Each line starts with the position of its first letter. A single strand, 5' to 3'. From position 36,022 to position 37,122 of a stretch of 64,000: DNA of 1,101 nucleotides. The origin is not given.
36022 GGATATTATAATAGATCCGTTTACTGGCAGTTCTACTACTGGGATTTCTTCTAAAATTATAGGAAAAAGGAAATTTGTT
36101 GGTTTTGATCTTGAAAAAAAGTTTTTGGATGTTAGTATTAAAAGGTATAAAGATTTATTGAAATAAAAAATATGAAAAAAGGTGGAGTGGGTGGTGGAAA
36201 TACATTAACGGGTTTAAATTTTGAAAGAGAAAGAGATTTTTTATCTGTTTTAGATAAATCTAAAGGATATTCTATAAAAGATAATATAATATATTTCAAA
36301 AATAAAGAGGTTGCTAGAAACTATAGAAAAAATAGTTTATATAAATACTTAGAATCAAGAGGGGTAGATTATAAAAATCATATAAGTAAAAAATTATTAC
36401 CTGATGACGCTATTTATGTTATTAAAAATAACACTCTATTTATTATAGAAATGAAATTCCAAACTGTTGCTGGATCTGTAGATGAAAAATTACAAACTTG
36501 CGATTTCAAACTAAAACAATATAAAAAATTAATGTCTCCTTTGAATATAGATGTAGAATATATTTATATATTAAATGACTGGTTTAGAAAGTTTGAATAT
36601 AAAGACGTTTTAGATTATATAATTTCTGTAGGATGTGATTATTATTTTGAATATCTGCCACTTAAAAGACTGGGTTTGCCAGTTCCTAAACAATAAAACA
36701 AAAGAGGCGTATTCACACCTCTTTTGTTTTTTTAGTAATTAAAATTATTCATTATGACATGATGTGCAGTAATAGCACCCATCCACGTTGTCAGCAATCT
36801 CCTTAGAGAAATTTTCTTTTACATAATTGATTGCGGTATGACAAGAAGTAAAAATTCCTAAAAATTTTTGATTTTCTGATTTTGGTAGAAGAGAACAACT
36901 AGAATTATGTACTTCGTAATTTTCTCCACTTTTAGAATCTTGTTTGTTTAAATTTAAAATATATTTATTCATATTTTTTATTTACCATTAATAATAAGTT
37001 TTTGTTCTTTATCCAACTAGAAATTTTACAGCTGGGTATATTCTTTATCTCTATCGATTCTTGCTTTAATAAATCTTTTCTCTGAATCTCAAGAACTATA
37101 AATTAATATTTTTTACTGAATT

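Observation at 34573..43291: Putative DNA-defence/DNA-processing island inserted between rpmA and the suf genes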

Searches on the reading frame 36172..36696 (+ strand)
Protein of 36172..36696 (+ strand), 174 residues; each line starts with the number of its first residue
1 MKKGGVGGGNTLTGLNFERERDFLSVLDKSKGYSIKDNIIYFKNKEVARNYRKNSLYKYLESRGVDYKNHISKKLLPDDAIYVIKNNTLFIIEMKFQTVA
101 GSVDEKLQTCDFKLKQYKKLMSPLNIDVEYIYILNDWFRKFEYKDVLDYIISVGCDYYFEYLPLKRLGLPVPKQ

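Call 5: search_protein_families(library=pfam, proteins=[window:36172-36696:+], max_evalue=0.01)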
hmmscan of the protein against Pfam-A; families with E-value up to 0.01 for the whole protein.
window:36172-36696:+ (174 aa): 1 family
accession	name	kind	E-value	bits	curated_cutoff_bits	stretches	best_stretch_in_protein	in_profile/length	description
PF20472.4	PDDEXK_11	-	0.00036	20.7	23.7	1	81-107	53-81/145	PD-(D/E)XK nuclease superfamily domain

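Call 6: search_protein_families(library=padloc, proteins=[window:36172-36696:+], max_evalue=0.01)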
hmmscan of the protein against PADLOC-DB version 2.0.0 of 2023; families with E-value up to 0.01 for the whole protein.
window:36172-36696:+ (174 aa): 0 families

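Call 7: search_protein_families(library=ncbifam, proteins=[window:36172-36696:+], max_evalue=0.01)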
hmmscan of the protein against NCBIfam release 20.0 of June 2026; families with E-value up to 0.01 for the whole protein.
window:36172-36696:+ (174 aa): 0 families

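Call 11: search_solved_structures(query=window:36172-36696:+, max_evalue=10)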
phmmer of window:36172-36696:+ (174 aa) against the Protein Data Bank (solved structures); distinct sequences matched with E-value up to 10: 2.
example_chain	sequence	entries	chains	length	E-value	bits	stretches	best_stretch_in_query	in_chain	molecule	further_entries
4got_A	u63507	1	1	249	0.071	16.5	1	53-128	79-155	Methionine-binding lipoprotein metQ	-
2mzs_A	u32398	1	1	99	0.48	13.8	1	15-52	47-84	Protein HRB1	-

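Call 30: find_homologous_proteins(query=window:36172-36696:+, max_evalue=0.001)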
Query window:36172-36696:+ (174 aa): 6906 proteins with E <= 0.001 among 6978 candidates; the best 120 are listed.
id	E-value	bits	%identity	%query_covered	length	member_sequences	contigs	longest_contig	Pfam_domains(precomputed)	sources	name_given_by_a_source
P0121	1.8e-107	375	99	99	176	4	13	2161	-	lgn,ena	-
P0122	7.1e-93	327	83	99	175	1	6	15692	-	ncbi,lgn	-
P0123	7.1e-89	314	79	99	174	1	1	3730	-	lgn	-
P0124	6.2e-88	311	80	91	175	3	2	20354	-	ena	-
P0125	1.2e-87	310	79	99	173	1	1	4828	-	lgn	-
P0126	4.1e-86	305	80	99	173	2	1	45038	-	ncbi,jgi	jgi:hypothetical protein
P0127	6.0e-86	305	77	100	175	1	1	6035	-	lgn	-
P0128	8.4e-86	304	79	91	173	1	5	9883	-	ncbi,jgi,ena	-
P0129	9.0e-86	304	76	91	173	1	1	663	-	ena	-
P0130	1.2e-85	304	77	99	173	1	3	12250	-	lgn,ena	-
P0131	1.4e-85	304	77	99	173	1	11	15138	-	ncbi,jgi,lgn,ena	-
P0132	1.5e-85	304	75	99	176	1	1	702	-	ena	-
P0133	1.7e-85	303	77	99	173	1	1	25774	-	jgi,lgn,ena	-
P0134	2.3e-85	303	76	99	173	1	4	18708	-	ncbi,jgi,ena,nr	ncbi:MAG TPA: hypothetical protein PLQ27_01925 [Candidatus Paceibacterota bacterium]|jgi:hypothetica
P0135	2.7e-85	303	77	99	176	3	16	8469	-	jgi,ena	-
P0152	3.1e-84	299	76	99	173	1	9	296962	-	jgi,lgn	jgi:hypothetical protein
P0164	1.1e-83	298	77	99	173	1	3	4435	-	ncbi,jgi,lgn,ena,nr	ncbi:MAG: hypothetical protein KBG30_13830 [Bacteroidales bacterium]|nr:hypothetical protein [Bacter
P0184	3.2e-83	296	75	91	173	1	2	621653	-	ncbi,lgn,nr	ncbi:MAG: hypothetical protein NTY12_02085 [Candidatus Falkowbacteria bacterium]|nr:hypothetical pro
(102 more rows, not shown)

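Call 31: find_encoding_contigs(protein=P0184, flank=5000, max_places=1)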
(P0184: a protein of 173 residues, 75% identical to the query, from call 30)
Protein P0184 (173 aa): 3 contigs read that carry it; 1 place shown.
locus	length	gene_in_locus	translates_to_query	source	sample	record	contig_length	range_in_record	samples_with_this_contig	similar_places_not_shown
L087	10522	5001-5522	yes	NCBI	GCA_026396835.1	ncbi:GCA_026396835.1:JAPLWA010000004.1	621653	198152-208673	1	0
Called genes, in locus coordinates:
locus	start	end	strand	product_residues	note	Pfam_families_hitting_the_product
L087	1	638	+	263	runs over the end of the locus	PF00557:Peptidase_M24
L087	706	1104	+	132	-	PF02452:PemK_toxin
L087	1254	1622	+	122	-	PF03652:RuvX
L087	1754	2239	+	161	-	PF03891:DUF333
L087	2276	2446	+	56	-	-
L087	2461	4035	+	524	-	PF00082:Peptidase_S8, PF08239:SH3_3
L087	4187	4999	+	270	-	PF01555:N6_N4_Mtase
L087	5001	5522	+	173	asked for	-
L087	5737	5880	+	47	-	-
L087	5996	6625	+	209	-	PF12686:DUF3800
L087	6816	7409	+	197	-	PF11967:RecO_N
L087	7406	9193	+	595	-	PF01336:tRNA_anti-codon, PF00152:tRNA-synt_2, PF02938:GAD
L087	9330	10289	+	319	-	PF18920:DUF5671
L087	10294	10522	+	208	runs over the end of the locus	PF04073:tRNA_edit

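Call 32: find_encoding_contigs(protein=P0164, flank=5000, max_places=2)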
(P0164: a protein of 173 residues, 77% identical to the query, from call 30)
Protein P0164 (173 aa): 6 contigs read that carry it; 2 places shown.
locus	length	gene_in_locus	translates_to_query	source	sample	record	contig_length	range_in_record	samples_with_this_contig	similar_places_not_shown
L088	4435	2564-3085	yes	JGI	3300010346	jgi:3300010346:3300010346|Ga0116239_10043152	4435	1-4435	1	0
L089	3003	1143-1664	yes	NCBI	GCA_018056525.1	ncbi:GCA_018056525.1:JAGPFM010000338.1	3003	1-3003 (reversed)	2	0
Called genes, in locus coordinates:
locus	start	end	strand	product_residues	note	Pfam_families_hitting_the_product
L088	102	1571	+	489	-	-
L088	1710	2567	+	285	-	PF01555:N6_N4_Mtase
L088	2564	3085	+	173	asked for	-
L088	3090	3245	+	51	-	PF14338:Mrr_N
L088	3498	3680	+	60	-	-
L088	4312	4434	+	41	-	?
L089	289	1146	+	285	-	PF01555:N6_N4_Mtase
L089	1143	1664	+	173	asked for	-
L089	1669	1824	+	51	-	PF14338:Mrr_N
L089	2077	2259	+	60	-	-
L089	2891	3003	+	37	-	PF02421:FeoB_N, PF01926:MMR_HSR1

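Call 33: find_encoding_contigs(protein=P0152, flank=5000, max_places=2)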
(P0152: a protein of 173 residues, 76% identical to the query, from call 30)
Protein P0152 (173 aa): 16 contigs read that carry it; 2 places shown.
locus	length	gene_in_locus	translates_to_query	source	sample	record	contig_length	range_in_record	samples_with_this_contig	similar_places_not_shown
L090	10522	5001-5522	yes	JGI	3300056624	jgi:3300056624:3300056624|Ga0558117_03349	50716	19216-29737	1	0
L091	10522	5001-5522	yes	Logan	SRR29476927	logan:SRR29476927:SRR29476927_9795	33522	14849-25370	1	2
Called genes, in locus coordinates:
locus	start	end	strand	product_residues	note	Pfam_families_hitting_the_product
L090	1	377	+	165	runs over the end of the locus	-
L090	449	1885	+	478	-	PF01943:Polysacc_synt, PF13440:Polysacc_synt_3, PF03023:MurJ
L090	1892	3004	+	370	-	PF13439:Glyco_transf_4, PF13579:Glyco_trans_4_4, PF00534:Glycos_transf_1, PF13692:Glyco_trans_1_4, PF13524:Glyco_trans_1_2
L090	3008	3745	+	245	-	PF00535:Glycos_transf_2, PF10111:Glyco_tranf_2_2, PF13641:Glyco_tranf_2_3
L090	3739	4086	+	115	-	PF03819:MazG (faint), PF12643:MazG-like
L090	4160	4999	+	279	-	PF01555:N6_N4_Mtase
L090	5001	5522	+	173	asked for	-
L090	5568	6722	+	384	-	PF03235:GmrSD_N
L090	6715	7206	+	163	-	PF18735:HEPN_RiboL-PSP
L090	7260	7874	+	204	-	-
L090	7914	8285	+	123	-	PF00472:RF-1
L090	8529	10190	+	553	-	PF05970:PIF1, PF13245:AAA_19, PF13401:AAA_22 (weak), PF13604:AAA_30, PF21530:Pif1_2B_dom (weak)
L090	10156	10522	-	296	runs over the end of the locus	PF04932:Wzy_C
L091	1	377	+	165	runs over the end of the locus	-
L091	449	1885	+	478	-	PF01943:Polysacc_synt, PF13440:Polysacc_synt_3, PF03023:MurJ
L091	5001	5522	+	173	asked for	-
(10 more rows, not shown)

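Call 41: predict_structure(alignment_id=A2)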
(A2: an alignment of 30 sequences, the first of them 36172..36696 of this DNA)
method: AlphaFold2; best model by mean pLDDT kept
length: 174 residues; sequences in the alignment: 30
mean_pLDDT: 66.8   pTM: 0.64
mean pLDDT of the five models: 66.8, 66.5, 62.1, 60.6, 57.5
residues with pLDDT >= 90: 0; 70-90: 86; 50-70: 64; < 50: 24
segments of 3 or more residues with pLDDT < 50: 1-15, 17-20, 172-174
pLDDT, mean of each block of 10 residues (from residue 1): 36 44 65 72 70 68 74 58 77 67 60 82 85 74 75 74 61 50
secondary structure, 60 per line:
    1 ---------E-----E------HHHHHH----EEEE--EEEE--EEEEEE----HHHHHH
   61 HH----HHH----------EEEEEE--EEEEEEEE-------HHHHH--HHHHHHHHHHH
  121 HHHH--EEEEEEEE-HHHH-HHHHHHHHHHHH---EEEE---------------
elements in order: H23-28 E33-36 E39-42 E45-50 H55-62 E80-85 E88-95 H103-107 H110-124 E127-134 H136-139 H141-152 E156-159

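Call 61: search_protein_families(library=padloc, proteins=[window:36172-36696:+], max_evalue=0.1)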
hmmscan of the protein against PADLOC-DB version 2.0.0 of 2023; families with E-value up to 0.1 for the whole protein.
window:36172-36696:+ (174 aa): 0 families

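Call 84: search_protein_families(library=phrogs, proteins=[window:36172-36696:+], max_evalue=0.01)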
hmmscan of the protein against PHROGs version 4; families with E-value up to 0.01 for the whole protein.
window:36172-36696:+ (174 aa): 0 families

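Call 93: search_dna_similar(query=window:36172-36696:+, collection=plasmids, mode=protein, max_rows=10)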
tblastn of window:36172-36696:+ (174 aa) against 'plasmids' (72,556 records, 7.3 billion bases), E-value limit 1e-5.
Records with a match: 2; places in all: 2; records where one place covers at least 80% of the query: 2.
Best place of each record, by identity: <60% 2.
By first word of the organism name: Neisseria 2.
By predicted mobility (MOB-suite, as given by PLSDB): non-mobilizable 2.
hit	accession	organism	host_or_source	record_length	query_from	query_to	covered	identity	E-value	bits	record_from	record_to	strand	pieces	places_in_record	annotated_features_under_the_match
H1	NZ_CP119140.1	Neisseria gonorrhoeae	Homo sapiens,whole organism,blood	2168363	17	170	89%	48.8%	1e-30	156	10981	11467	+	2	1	none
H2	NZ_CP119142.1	Neisseria gonorrhoeae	Homo sapiens,whole organism,synovial ...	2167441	17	170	89%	48.8%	1e-30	156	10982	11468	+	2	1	none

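Call 94: search_dna_similar(query=window:36172-36696:+, collection=phages, mode=protein, max_rows=10)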
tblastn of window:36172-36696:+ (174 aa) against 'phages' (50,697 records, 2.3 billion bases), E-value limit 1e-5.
No match.

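Call 95: get_annotated_region(hit=H1, flank=3000)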
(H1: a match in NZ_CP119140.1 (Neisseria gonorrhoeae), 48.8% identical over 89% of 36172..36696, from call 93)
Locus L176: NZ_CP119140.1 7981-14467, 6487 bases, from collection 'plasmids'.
description: Neisseria gonorrhoeae strain 2022NG-0076 plasmid p2022NG-0076_1, complete sequence
organism: Neisseria gonorrhoeae (NCBI taxid 485)
taxonomy: Bacteria; Pseudomonadota; Betaproteobacteria; Neisseriales; Neisseriaceae; Neisseria; Neisseria gonorrhoeae
host: -; source: Homo sapiens,whole organism,blood; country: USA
typing (MOB-suite, as given by PLSDB): non-mobilizable
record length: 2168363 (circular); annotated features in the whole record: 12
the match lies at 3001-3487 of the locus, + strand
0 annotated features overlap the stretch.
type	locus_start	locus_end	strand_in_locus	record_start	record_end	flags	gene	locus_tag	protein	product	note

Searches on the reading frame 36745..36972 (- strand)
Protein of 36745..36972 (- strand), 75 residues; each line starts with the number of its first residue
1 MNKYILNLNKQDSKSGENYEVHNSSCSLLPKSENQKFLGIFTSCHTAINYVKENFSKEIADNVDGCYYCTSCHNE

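Call 5: search_protein_families(library=pfam, proteins=[window:36745-36972:-], max_evalue=0.01)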
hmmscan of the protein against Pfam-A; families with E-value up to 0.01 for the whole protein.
window:36745-36972:- (75 aa): 0 families

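Call 6: search_protein_families(library=padloc, proteins=[window:36745-36972:-], max_evalue=0.01)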
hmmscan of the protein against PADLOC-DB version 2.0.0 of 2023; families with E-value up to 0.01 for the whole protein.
window:36745-36972:- (75 aa): 0 families

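Call 7: search_protein_families(library=ncbifam, proteins=[window:36745-36972:-], max_evalue=0.01)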
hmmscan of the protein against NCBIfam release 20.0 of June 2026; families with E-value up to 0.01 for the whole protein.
window:36745-36972:- (75 aa): 0 families

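Call 49: find_homologous_proteins(query=window:36745-36972:-, max_evalue=0.001)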
Query window:36745-36972:- (75 aa): 3 proteins with E <= 0.001 among 3 candidates.
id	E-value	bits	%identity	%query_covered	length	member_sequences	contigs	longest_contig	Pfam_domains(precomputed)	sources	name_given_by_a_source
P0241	2.4e-43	163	99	100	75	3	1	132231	-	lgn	-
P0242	1.3e-33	132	83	100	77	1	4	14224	-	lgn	-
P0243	9.1e-28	113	71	100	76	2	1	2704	-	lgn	-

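Call 50: find_encoding_contigs(protein=P0242, flank=8000, max_places=3)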
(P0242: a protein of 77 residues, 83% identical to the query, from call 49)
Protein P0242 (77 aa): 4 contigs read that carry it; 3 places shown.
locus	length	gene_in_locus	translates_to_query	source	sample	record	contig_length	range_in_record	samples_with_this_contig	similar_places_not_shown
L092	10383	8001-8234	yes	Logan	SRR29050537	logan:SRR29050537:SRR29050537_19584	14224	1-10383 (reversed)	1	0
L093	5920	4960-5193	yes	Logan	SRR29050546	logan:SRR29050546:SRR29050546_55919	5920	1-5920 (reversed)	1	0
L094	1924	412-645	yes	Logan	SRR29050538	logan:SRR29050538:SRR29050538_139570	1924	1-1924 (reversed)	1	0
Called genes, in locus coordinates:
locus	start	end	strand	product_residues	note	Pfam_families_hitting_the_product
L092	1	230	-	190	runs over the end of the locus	PF01458:SUFBD_core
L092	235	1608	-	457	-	PF19295:SufBD_N (weak), PF01458:SUFBD_core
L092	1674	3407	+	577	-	PF05970:PIF1, PF13245:AAA_19, PF13401:AAA_22, PF13604:AAA_30, PF21530:Pif1_2B_dom (faint), PF14493:HTH_40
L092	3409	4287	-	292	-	PF12705:PDDEXK_1, PF01930:Cas_Cas4 (faint)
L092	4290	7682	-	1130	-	PF00580:UvrD-helicase, PF13245:AAA_19, PF13604:AAA_30 (faint), PF00580:UvrD-helicase, PF13538:UvrD_C_2 (faint), PF13361:UvrD_C, PF12705:PDDEXK_1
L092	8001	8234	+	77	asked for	-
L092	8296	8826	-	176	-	-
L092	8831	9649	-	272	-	PF01555:N6_N4_Mtase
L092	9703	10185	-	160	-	-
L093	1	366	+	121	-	?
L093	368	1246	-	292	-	PF12705:PDDEXK_1, PF01930:Cas_Cas4 (faint)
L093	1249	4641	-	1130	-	PF00580:UvrD-helicase, PF13245:AAA_19, PF13604:AAA_30 (faint), PF00580:UvrD-helicase, PF13538:UvrD_C_2 (faint), PF13361:UvrD_C, PF12705:PDDEXK_1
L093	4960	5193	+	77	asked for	-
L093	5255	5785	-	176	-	-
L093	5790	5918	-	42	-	?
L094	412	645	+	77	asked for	-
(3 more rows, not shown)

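Call 51: find_encoding_contigs(protein=P0243, flank=5000, max_places=2)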
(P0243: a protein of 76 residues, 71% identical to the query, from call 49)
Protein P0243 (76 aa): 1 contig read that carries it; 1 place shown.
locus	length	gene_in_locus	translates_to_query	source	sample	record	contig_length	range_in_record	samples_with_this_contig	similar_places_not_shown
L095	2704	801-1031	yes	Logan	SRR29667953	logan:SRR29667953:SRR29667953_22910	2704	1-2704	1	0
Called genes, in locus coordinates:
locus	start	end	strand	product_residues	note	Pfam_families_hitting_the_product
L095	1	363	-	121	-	?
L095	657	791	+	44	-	-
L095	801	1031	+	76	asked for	-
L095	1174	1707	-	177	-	-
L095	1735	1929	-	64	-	-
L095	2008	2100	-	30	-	-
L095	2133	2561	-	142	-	-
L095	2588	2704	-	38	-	?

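Call 63: search_protein_families(library=pfam, proteins=[L095:1174-1707:-, L095:2133-2561:-], max_evalue=0.01)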
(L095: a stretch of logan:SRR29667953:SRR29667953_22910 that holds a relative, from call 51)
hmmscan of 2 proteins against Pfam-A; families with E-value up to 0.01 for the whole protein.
L095:1174-1707:- (177 aa): 0 families

L095:2133-2561:- (142 aa): 0 families

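Call 84: search_protein_families(library=phrogs, proteins=[window:36745-36972:-], max_evalue=0.01)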
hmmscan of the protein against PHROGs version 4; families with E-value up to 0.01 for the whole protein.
window:36745-36972:- (75 aa): 1 family
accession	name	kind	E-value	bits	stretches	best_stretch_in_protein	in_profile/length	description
phrog_4298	-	unknown function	6.7e-18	65.7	1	1-74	1-69/70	-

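Call 98: search_dna_similar(query=window:36745-36972:-, collection=phages, mode=protein, max_rows=8, max_evalue=0.001)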
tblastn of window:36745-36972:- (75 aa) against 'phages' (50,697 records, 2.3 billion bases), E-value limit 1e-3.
Records with a match: 5; places in all: 5; records where one place covers at least 80% of the query: 2.
Best place of each record, by identity: <60% 5.
By first word of the organism name: Erysipelothrix 2; Staphylococcus 2; Streptococcus 1.
By host as written in the record: Erysipelothrix rhusiopathiae 2; - 2; Streptococcus anginosus 1505 1.
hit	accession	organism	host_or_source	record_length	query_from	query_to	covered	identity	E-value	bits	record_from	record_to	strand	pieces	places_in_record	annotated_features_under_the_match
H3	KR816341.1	Erysipelothrix phage SE-1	Erysipelothrix rhusiopathiae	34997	4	74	95%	41.9%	1e-5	46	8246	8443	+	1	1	hypothetical protein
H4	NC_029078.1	Erysipelothrix phage SE-1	Erysipelothrix rhusiopathiae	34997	4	74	95%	41.9%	1e-5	46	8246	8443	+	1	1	hypothetical protein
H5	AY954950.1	Staphylococcus phage 187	-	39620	16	74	79%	38.3%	5e-6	47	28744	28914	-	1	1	ORF076 | ORF150 | ORF090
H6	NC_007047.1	Staphylococcus phage 187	-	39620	16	74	79%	38.3%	5e-6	47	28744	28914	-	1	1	ORF076 | ORF150 | ORF090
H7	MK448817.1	Streptococcus phage Javan59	Streptococcus anginosus 1505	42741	18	69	69%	40.4%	4e-5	45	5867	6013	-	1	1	none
